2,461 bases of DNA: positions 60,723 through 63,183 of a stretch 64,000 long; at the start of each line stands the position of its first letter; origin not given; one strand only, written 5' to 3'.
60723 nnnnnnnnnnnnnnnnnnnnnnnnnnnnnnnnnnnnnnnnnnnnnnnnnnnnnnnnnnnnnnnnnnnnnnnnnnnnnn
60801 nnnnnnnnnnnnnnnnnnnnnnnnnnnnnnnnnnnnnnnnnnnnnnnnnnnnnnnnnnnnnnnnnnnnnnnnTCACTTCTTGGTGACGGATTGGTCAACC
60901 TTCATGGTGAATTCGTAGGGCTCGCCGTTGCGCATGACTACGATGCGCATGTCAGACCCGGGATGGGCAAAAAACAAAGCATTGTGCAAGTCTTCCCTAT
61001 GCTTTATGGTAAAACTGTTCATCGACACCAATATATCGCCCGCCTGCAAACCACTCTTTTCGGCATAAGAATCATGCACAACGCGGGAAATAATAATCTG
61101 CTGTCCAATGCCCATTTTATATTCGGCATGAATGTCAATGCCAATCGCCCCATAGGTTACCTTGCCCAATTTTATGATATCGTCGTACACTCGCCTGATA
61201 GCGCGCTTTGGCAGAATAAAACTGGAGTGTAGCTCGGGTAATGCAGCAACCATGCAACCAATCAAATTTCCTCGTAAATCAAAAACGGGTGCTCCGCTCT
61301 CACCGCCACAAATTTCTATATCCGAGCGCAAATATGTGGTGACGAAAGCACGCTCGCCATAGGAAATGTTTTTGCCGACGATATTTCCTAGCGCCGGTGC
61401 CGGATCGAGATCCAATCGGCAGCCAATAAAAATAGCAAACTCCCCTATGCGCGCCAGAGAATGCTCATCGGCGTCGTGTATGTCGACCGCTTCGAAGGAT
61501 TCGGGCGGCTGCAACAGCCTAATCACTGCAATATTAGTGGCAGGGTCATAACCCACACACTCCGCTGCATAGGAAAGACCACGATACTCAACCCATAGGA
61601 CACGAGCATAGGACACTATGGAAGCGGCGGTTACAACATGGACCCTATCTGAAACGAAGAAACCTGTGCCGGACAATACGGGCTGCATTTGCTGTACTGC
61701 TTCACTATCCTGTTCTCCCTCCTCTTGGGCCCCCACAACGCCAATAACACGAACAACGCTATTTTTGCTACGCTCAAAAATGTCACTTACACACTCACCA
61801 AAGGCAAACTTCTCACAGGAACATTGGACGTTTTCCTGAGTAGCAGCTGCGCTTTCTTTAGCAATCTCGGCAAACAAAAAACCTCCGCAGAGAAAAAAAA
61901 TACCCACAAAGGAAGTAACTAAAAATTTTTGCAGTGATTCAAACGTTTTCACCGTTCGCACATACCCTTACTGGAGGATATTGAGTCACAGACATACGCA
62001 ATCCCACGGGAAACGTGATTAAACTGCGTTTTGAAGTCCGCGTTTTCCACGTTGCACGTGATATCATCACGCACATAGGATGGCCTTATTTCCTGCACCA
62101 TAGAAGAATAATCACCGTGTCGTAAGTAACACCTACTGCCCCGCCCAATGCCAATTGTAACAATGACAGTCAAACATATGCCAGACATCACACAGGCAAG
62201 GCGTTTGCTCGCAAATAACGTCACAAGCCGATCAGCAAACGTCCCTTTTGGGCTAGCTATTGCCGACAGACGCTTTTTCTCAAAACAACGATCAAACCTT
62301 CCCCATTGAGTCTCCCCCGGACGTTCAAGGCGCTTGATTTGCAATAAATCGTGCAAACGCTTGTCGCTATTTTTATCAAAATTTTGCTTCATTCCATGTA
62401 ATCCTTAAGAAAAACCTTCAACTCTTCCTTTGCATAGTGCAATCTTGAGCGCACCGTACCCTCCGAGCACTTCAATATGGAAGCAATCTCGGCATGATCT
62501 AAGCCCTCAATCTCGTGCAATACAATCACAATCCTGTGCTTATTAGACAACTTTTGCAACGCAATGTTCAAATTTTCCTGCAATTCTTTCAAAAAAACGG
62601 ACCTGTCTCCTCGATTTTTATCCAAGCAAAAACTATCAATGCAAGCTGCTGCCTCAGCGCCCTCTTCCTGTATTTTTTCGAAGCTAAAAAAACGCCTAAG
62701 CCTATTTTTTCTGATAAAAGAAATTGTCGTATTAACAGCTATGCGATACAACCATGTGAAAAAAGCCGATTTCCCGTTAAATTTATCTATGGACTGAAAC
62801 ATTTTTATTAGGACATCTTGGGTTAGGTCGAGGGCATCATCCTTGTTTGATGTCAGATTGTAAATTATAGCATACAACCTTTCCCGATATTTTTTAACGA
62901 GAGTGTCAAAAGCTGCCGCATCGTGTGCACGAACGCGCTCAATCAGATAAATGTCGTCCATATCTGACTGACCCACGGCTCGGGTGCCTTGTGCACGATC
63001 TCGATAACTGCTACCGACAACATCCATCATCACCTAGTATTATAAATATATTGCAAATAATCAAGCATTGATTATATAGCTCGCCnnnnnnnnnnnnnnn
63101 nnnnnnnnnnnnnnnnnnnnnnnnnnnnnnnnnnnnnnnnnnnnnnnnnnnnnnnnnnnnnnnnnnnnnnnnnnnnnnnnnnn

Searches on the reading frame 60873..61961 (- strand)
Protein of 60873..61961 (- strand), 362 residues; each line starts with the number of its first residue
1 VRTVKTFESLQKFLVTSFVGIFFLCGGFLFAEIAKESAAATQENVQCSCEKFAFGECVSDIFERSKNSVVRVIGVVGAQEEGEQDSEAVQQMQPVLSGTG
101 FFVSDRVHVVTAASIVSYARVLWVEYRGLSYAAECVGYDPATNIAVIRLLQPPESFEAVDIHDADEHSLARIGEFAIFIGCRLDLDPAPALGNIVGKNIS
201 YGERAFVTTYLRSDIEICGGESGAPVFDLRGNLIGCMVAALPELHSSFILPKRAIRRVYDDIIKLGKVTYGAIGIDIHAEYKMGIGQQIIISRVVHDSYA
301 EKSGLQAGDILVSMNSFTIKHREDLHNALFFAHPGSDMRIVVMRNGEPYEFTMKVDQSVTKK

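Call 90: search_protein_families(library=pfam, proteins=[window:60873-61961:-], max_evalue=0.001)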
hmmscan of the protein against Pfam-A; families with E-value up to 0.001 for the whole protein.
window:60873-61961:- (362 aa): 4 families
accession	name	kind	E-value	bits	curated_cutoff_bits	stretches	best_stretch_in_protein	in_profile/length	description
PF13365.12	Trypsin_2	-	4.4e-17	63.6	27.6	1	98-235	1-143/144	Trypsin-like peptidase domain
PF13180.12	PDZ_2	-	1.4e-11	45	27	1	271-355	1-80/80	PDZ domain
PF00595.29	PDZ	-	3.7e-08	34.1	23.2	1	267-342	6-80/81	PDZ domain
PF17820.7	PDZ_6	-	2.3e-07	30.9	27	1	290-342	1-52/54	PDZ domain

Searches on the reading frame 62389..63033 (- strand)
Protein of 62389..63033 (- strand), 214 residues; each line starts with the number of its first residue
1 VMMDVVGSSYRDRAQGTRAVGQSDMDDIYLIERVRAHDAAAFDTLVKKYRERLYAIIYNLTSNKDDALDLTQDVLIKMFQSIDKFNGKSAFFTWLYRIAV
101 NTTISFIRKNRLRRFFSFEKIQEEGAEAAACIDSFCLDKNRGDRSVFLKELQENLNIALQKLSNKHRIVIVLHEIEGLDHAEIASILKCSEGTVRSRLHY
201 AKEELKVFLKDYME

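Call 90: search_protein_families(library=pfam, proteins=[window:62389-63033:-], max_evalue=0.001)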
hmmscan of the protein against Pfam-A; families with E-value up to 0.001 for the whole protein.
window:62389-63033:- (214 aa): 4 families
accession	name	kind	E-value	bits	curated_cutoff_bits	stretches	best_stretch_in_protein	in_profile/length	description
PF04542.20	Sigma70_r2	-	2.4e-18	66.1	24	1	45-111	1-69/71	Sigma-70 region 2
PF08281.18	Sigma70_r4_2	-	3.3e-14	52.7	25.7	1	158-205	7-54/54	Sigma-70, region 4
PF04545.22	Sigma70_r4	-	1.9e-10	40.5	24.1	1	158-206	1-49/50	Sigma-70, region 4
PF07638.17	Sigma70_ECF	-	1.5e-08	35.2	21.1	1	30-207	7-181/185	ECF sigma factor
